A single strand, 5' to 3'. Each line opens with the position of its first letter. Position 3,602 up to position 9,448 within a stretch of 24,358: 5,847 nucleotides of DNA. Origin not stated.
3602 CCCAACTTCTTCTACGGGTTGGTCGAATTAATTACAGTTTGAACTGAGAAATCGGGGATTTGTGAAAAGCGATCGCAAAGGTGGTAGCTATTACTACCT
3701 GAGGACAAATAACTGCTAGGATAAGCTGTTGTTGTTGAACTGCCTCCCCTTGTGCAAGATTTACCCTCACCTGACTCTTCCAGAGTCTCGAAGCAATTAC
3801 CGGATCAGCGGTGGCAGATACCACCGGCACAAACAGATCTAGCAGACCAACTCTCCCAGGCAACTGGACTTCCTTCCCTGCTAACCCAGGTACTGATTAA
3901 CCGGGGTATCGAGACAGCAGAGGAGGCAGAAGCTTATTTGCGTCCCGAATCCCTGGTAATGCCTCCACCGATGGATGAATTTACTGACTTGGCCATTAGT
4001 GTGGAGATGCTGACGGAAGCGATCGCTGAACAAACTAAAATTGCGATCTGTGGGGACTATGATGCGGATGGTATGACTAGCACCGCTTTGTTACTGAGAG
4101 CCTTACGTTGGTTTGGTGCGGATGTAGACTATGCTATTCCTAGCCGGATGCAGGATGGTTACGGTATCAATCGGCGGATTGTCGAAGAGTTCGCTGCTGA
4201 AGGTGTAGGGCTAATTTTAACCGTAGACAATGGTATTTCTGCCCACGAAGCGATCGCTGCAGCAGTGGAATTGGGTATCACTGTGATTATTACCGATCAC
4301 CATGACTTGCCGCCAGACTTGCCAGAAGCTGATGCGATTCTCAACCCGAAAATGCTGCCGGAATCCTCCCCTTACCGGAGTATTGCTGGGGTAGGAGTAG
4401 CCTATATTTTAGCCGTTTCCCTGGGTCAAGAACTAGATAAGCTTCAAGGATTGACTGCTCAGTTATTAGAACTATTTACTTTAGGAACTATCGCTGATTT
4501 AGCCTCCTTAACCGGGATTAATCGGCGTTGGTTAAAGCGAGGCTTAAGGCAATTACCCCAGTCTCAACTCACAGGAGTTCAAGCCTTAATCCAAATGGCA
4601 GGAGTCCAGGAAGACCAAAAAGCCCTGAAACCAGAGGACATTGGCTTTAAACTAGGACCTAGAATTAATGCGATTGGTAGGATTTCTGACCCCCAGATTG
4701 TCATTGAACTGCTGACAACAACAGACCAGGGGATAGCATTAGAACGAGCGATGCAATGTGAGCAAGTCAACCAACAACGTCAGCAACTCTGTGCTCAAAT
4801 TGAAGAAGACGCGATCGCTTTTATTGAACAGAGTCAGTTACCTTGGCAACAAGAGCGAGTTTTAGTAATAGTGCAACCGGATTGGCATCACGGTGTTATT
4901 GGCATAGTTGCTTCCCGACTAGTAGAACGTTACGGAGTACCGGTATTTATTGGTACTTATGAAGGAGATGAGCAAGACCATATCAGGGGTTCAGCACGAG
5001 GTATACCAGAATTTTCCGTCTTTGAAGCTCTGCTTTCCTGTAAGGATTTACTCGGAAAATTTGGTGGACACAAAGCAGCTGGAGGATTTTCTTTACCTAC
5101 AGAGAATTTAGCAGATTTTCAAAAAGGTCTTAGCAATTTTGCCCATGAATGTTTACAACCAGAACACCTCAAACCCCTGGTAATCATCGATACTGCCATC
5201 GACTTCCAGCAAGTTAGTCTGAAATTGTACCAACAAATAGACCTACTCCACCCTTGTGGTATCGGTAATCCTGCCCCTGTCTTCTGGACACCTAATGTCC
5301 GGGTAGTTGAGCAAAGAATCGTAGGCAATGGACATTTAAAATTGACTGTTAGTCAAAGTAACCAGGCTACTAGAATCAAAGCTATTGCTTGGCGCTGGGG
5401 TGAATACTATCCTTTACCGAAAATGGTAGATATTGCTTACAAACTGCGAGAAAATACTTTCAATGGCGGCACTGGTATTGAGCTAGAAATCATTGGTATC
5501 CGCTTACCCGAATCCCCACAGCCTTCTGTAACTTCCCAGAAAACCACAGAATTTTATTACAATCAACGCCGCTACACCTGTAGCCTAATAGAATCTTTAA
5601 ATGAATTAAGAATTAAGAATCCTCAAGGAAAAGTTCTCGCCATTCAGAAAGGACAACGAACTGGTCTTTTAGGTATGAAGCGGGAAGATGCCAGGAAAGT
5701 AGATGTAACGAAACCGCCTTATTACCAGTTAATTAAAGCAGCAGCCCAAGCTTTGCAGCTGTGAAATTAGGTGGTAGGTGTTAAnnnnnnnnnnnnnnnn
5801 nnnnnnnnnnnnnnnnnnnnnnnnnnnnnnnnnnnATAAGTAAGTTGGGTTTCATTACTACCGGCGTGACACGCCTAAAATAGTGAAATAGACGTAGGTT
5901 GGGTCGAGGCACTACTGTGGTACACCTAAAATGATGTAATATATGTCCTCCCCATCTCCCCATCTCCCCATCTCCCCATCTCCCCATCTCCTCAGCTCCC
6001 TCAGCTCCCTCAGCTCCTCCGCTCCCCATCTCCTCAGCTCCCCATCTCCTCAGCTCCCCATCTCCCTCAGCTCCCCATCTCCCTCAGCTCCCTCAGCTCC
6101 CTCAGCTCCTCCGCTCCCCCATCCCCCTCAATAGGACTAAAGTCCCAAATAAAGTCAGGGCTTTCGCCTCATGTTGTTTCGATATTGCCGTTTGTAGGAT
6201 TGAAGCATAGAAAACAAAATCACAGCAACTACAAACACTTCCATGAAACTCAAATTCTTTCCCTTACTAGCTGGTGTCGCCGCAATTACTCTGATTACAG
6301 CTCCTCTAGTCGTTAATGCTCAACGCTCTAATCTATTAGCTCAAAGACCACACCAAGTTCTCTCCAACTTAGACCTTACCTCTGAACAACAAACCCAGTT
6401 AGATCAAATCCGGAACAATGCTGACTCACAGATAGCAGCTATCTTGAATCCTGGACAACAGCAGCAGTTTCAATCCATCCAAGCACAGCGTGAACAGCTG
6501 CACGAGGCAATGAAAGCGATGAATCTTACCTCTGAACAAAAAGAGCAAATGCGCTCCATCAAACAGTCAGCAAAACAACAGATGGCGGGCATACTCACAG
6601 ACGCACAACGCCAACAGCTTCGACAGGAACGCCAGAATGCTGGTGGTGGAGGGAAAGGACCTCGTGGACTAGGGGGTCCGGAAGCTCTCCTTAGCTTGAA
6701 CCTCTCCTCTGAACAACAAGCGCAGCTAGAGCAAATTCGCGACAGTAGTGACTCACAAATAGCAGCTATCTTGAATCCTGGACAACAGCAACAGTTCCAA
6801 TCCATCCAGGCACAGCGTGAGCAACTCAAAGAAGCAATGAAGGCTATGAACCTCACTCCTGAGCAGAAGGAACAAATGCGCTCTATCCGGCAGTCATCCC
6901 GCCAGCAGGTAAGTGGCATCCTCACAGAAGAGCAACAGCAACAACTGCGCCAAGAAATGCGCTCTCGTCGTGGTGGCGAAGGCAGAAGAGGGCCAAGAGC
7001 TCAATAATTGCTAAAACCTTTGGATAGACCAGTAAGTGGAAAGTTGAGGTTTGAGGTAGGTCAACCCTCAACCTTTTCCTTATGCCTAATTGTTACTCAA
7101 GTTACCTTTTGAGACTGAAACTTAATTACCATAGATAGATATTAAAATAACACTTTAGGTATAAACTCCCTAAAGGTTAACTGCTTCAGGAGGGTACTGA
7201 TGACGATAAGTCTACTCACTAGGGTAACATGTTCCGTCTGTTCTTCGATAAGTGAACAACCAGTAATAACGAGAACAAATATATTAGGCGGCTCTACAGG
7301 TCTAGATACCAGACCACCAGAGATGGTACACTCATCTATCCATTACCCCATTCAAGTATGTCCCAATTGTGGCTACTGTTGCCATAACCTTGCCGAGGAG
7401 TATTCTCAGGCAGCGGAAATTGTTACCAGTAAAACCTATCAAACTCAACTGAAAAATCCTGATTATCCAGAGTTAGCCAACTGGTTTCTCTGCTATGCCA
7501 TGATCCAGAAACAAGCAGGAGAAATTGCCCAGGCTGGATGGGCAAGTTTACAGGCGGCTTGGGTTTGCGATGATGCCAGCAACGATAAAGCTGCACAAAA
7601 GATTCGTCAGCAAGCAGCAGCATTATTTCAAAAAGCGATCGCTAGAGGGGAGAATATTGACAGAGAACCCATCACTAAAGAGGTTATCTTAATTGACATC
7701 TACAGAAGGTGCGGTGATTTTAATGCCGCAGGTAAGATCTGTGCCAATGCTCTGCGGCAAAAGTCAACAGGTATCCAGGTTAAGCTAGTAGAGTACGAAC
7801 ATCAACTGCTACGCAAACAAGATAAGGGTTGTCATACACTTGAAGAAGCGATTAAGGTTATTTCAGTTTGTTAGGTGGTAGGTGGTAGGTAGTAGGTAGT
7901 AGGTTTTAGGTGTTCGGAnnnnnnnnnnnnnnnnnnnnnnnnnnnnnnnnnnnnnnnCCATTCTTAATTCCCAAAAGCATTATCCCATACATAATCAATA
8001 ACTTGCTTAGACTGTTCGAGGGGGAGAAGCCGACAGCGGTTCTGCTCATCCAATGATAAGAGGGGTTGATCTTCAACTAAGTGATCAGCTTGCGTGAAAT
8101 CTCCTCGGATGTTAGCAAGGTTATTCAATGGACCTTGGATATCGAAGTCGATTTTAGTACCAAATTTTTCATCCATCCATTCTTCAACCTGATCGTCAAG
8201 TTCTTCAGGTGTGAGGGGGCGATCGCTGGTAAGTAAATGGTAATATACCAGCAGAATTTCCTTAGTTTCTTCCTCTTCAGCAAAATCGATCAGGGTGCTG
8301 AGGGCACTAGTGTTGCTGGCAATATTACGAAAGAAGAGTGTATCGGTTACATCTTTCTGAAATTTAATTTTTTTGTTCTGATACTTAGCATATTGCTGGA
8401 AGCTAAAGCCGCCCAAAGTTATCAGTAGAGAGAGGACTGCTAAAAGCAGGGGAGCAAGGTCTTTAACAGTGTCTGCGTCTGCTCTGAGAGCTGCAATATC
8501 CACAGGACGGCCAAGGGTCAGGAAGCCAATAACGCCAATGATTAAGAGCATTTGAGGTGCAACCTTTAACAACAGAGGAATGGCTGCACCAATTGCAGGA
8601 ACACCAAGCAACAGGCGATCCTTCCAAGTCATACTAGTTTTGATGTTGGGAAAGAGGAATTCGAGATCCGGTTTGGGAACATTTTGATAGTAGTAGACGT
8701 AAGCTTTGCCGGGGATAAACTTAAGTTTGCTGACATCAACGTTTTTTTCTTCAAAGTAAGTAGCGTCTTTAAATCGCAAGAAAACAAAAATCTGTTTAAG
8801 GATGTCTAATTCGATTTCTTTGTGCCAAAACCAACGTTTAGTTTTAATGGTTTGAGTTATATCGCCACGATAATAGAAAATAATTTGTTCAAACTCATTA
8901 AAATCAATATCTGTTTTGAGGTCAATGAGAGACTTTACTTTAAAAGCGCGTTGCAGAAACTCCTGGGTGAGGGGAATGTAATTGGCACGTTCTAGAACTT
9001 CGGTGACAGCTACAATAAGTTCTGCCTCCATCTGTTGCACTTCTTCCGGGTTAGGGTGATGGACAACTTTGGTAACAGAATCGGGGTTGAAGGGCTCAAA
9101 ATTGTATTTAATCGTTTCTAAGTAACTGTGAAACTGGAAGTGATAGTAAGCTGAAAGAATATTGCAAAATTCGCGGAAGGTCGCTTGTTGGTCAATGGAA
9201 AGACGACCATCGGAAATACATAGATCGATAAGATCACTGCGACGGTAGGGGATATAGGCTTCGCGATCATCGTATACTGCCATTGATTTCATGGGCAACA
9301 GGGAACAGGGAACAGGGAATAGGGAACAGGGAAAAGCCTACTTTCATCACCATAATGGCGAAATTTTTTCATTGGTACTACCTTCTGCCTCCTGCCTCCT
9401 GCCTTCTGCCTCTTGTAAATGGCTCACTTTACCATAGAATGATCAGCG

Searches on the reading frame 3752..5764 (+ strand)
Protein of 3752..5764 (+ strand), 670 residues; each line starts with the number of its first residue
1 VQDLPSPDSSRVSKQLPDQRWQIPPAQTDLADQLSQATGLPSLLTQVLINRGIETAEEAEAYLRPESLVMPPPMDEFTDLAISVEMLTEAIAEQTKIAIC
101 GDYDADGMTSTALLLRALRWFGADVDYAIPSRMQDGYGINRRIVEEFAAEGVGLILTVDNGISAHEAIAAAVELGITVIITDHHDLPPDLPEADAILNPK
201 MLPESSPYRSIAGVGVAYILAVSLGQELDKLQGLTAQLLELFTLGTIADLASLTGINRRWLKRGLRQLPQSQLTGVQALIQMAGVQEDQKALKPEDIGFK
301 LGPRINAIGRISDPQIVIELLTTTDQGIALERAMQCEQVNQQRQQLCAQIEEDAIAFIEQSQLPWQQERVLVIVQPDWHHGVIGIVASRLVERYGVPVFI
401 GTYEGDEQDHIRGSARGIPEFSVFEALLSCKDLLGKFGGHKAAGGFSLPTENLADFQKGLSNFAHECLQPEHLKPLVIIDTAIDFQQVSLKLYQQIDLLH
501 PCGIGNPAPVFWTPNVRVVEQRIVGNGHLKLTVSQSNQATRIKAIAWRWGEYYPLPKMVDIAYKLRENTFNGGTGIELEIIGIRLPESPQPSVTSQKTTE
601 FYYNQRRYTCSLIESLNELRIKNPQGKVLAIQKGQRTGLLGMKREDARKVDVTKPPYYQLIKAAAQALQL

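Call 42: search_protein_families(library=pfam, proteins=[window:3752-5764:+], max_evalue=0.001)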
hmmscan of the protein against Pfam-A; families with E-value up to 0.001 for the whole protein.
window:3752-5764:+ (670 aa): 3 families
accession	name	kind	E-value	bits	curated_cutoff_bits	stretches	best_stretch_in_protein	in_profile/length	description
PF17768.7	RecJ_OB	-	1.5e-27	96.2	27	1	479-580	1-105/107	RecJ OB domain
PF01368.27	DHH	-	2.2e-26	93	28.1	1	96-246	1-125/125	DHH family, N-terminal domain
PF02272.25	DHHA1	-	3.8e-13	50.2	25.9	1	369-464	3-100/102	DHHA1 domain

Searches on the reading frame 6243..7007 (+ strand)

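Call 42: search_protein_families(library=pfam, proteins=[window:6243-7007:+], max_evalue=0.001)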
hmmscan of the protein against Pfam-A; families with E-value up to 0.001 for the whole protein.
window:6243-7007:+ (254 aa): 1 family
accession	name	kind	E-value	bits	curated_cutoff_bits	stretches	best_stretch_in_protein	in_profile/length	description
PF07813.17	LTXXQ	-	1.6e-12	48.4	24.3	2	34-128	4-98/100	LTXXQ motif family protein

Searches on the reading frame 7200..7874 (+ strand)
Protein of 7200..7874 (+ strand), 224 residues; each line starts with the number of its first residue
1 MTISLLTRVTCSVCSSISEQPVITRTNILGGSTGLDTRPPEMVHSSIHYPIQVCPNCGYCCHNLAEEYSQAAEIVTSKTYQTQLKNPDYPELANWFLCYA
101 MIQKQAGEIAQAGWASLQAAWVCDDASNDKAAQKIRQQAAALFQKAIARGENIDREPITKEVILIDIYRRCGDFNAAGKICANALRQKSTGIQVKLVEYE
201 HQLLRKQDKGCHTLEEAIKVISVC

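Call 42: search_protein_families(library=pfam, proteins=[window:7200-7874:+], max_evalue=0.001)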
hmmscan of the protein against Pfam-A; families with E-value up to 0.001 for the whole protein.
window:7200-7874:+ (224 aa): 1 family
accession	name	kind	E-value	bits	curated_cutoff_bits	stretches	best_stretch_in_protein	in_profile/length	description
PF09986.15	DUF2225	-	4.7e-09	36.7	21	1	9-190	6-197/214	Uncharacterized protein conserved in bacteria (DUF2225)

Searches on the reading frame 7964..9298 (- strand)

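Call 42: search_protein_families(library=pfam, proteins=[window:7964-9298:-], max_evalue=0.001)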
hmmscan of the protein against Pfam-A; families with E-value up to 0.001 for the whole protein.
window:7964-9298:- (444 aa): 1 family
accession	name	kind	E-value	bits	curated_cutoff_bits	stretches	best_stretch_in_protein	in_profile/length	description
PF12576.13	DUF3754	-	1.4e-37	129.2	27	1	168-330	2-136/137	Protein of unknown function (DUF3754)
